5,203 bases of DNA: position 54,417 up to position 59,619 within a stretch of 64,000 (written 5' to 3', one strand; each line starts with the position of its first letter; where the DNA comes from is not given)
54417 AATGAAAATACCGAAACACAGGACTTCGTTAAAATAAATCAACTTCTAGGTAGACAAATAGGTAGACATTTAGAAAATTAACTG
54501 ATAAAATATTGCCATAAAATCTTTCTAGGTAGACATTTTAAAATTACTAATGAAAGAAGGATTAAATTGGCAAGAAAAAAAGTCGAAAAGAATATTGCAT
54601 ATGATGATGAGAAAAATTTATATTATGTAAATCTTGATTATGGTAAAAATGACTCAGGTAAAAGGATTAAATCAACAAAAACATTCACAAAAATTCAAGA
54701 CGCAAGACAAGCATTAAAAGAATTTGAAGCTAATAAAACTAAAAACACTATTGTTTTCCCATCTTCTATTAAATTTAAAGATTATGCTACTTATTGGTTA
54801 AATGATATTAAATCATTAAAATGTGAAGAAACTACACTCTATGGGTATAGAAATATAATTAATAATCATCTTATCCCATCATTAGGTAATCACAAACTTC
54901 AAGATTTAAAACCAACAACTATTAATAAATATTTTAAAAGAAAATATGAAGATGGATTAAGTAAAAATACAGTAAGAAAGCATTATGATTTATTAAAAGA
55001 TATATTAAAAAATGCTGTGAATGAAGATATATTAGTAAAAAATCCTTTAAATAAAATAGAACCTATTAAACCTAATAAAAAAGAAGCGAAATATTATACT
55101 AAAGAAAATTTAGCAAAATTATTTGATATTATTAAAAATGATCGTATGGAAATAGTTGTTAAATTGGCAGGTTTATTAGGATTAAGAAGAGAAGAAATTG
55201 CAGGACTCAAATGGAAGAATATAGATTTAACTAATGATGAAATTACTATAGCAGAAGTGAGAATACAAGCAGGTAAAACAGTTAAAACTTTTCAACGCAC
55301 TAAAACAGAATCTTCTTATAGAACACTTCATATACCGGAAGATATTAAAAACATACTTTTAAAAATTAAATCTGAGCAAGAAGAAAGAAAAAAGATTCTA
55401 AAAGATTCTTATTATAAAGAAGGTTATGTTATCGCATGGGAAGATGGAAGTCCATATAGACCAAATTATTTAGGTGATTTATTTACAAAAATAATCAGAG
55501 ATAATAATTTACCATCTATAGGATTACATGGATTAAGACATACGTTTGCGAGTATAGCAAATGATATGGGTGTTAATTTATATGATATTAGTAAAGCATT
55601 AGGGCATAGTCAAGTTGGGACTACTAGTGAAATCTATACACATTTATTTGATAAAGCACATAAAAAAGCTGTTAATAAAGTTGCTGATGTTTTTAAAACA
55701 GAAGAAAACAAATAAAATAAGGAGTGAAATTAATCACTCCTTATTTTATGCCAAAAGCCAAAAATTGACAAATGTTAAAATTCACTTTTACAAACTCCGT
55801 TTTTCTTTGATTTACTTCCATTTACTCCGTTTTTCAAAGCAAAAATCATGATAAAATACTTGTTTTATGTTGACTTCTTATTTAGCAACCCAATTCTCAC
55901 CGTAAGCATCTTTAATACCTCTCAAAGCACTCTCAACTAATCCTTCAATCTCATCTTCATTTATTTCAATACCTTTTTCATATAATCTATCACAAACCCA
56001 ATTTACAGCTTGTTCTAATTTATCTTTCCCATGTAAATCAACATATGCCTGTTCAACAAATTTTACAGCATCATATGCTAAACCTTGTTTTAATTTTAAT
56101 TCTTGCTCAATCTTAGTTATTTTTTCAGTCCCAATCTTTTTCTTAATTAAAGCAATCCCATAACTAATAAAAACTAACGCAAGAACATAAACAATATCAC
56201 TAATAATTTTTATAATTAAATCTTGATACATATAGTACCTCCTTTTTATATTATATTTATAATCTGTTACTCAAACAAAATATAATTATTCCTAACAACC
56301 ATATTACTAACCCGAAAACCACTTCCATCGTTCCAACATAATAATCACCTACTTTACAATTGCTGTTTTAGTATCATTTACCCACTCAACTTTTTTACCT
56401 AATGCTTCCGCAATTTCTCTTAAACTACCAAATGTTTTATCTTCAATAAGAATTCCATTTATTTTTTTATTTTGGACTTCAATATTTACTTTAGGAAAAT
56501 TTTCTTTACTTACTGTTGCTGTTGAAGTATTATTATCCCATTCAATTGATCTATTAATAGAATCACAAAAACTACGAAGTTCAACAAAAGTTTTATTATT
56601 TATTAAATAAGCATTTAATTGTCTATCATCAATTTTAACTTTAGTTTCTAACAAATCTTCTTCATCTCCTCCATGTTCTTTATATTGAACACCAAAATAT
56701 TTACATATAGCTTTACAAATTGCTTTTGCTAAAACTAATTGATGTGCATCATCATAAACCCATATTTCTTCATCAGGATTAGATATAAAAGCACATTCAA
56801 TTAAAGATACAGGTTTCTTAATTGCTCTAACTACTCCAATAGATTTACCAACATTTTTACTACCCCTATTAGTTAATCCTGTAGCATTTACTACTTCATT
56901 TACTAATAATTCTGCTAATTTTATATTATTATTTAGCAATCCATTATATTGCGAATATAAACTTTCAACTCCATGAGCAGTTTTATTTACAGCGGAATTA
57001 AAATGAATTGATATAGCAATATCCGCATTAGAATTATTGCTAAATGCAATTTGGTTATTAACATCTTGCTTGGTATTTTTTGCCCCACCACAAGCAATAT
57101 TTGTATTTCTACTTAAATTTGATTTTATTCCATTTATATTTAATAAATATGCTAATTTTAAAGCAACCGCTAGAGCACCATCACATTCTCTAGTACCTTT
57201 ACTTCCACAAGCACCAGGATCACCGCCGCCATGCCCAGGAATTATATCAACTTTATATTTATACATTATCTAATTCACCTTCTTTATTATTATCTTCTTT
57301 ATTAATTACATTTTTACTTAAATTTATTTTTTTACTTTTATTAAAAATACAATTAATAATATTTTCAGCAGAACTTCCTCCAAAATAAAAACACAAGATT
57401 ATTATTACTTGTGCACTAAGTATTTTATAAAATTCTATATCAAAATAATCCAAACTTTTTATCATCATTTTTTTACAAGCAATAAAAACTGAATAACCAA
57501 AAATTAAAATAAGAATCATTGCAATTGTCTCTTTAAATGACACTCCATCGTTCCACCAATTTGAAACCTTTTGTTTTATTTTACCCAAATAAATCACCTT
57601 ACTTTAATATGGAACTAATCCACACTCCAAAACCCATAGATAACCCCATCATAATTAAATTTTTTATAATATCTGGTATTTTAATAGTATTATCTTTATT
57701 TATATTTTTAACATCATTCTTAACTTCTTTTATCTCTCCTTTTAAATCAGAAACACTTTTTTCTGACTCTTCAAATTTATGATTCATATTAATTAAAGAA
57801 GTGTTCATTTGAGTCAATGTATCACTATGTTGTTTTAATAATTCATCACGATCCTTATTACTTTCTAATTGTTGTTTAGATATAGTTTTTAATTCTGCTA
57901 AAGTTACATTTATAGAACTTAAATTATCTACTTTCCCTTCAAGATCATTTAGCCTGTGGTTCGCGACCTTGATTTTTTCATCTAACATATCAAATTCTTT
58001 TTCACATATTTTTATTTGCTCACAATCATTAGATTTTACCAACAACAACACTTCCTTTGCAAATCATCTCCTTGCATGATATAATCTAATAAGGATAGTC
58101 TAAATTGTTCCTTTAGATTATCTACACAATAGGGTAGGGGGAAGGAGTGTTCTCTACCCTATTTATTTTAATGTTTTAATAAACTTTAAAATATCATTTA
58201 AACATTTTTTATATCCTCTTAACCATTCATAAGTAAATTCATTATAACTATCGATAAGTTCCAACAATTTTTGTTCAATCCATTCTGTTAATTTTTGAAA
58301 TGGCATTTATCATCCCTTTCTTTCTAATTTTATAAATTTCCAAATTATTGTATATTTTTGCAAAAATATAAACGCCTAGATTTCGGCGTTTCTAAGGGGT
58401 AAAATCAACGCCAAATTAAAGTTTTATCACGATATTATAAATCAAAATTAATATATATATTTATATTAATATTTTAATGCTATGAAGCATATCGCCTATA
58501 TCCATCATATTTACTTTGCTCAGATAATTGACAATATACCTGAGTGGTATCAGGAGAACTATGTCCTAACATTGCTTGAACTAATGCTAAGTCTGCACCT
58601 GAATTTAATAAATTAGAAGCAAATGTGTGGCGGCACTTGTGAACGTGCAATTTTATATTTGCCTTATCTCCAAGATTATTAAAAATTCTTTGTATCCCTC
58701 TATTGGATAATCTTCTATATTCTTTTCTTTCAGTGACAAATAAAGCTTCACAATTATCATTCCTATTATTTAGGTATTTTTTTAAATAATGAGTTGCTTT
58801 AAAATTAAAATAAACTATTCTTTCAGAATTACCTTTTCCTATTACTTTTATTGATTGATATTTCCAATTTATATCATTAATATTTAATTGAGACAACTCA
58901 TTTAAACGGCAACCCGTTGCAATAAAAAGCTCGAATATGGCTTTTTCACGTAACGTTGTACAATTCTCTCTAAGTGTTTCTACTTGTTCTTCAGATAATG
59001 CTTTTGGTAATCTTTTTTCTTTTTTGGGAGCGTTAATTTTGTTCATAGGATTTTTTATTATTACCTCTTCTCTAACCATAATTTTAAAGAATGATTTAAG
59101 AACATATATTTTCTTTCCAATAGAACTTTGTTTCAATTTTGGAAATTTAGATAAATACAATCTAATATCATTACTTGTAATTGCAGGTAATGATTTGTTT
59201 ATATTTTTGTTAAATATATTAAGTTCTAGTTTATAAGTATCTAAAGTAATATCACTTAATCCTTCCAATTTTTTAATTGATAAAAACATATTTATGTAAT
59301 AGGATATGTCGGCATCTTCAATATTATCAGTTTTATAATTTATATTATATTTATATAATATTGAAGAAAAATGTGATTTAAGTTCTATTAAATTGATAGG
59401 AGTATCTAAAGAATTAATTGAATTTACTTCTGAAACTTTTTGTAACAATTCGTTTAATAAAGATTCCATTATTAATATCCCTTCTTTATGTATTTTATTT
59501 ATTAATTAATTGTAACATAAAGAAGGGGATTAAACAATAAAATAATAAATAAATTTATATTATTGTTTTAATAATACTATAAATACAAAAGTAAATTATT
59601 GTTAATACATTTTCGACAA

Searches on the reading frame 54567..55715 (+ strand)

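Call 12: search_protein_families(library=pfam, proteins=[window:54567-55715:+])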
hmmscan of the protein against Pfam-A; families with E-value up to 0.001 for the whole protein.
window:54567-55715:+ (382 aa): 4 families
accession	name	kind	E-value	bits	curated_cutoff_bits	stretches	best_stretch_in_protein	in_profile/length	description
PF00589.27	Phage_integrase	-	2.1e-20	73.7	27.1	1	177-362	3-170/172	Phage integrase family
PF14659.12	Phage_int_SAM_3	-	3.1e-14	53.4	22.6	1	70-124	2-55/58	Phage integrase, N-terminal SAM-like domain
PF13102.12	Phage_int_SAM_5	-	9.5e-06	26.3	22.3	1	70-162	2-94/98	Phage integrase SAM-like domain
PF22022.2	Phage_int_M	-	0.00071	20.2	27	0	70-163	1-92/96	Phage integrase central domain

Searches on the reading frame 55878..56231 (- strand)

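Call 69: search_protein_families(library=pfam, max_evalue=0.01, proteins=[window:55878-56231:-])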
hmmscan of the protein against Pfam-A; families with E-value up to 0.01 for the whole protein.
window:55878-56231:- (117 aa): 1 family
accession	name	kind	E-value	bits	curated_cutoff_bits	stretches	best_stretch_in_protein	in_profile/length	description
PF09682.15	Phage_holin_6_1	-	9.6e-17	61.7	24.9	1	7-108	2-101/101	Bacteriophage holin of superfamily 6 (Holin_LLH)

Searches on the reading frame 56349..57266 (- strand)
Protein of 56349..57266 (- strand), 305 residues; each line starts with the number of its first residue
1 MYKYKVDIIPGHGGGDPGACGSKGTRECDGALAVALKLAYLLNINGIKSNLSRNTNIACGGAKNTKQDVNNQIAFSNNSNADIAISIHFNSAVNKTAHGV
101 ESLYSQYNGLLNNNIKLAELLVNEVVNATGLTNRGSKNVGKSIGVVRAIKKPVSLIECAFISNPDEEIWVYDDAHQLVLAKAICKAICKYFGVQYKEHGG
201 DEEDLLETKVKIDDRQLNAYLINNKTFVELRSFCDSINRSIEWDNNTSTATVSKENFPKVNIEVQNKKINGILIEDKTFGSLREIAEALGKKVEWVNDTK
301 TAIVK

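Call 69: search_protein_families(library=pfam, max_evalue=0.01, proteins=[window:56349-57266:-])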
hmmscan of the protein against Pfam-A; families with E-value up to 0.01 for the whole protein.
window:56349-57266:- (305 aa): 2 families
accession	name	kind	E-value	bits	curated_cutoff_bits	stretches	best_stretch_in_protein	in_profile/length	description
PF01520.23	Amidase_3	-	2.4e-40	138.8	27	1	8-188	3-173/174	N-acetylmuramoyl-L-alanine amidase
PF07833.16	Cu_amine_oxidN1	-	4e-13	49.7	24.2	2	217-268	11-61/108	Copper amine oxidase N-terminal domain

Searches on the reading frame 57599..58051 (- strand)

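Call 69: search_protein_families(library=pfam, max_evalue=0.01, proteins=[window:57599-58051:-])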
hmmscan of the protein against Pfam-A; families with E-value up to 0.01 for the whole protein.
window:57599-58051:- (150 aa): 4 families
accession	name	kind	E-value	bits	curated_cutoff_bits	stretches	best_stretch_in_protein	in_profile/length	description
PF20157.4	Maf_flag10_N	-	0.00047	20.1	23.5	0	64-141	49-124/228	Glycosyltransferase Maf N-terminal domain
PF10805.13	DUF2730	-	0.001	19.6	24.9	0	70-120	37-92/102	Protein of unknown function (DUF2730)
PF23991.1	DUF7310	-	0.0044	17.9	40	0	14-44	26-56/83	Coiled-coil region of unknown function (DUF7310)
PF17078.10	SHE3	-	0.0079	16.4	30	1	10-124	44-159/228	SWI5-dependent HO expression protein 3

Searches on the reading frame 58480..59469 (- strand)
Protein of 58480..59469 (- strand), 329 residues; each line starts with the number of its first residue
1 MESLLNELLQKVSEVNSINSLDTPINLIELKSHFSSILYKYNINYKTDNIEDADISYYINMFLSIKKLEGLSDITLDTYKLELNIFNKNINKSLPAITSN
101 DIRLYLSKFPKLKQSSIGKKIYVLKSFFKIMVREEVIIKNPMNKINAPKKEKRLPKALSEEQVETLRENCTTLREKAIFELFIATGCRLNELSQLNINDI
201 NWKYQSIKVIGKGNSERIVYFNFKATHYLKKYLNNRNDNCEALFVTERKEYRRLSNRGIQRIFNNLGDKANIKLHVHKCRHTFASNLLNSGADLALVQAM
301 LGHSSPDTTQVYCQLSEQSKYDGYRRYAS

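Call 12: search_protein_families(library=pfam, proteins=[window:58480-59469:-])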
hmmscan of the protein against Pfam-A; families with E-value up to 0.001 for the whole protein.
window:58480-59469:- (329 aa): 3 families
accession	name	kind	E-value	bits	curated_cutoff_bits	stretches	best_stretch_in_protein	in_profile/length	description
PF00589.27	Phage_integrase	-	3.6e-40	138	27.1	1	157-317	2-170/172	Phage integrase family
PF02899.23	Phage_int_SAM_1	-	4.2e-07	30.6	22.3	1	67-134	10-82/83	Phage integrase, N-terminal SAM-like domain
PF13495.12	Phage_int_SAM_4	-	1.3e-05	26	27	1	62-136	5-83/85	Phage integrase, N-terminal SAM-like domain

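Call 77: search_solved_structures(query=window:58480-59469:-, max_evalue=1e-10, show_alignments=1)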
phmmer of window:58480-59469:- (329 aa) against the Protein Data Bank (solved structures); distinct sequences matched with E-value up to 1e-10: 6.
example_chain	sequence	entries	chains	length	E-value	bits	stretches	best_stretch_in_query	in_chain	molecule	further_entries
4a8e_A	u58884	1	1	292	5.5e-37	130.8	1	60-318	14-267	PROBABLE TYROSINE RECOMBINASE XERC-LIKE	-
1a0p_A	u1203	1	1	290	6.6e-32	114.1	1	60-316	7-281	SITE-SPECIFIC RECOMBINASE XERD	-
5hxy_A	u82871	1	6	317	1.7e-28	102.9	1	53-325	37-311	Tyrosine recombinase XerA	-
9i5v_14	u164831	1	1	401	4.7e-24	88.4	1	112-319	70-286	Ribosome-associated translation inhibitor RaiA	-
5dcf_A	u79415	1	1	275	2.2e-23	86.2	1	157-317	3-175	Tyrosine recombinase XerD,DNA translocase FtsK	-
2a3v_A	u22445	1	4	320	7e-13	51.7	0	260-317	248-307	site-specific recombinase IntI4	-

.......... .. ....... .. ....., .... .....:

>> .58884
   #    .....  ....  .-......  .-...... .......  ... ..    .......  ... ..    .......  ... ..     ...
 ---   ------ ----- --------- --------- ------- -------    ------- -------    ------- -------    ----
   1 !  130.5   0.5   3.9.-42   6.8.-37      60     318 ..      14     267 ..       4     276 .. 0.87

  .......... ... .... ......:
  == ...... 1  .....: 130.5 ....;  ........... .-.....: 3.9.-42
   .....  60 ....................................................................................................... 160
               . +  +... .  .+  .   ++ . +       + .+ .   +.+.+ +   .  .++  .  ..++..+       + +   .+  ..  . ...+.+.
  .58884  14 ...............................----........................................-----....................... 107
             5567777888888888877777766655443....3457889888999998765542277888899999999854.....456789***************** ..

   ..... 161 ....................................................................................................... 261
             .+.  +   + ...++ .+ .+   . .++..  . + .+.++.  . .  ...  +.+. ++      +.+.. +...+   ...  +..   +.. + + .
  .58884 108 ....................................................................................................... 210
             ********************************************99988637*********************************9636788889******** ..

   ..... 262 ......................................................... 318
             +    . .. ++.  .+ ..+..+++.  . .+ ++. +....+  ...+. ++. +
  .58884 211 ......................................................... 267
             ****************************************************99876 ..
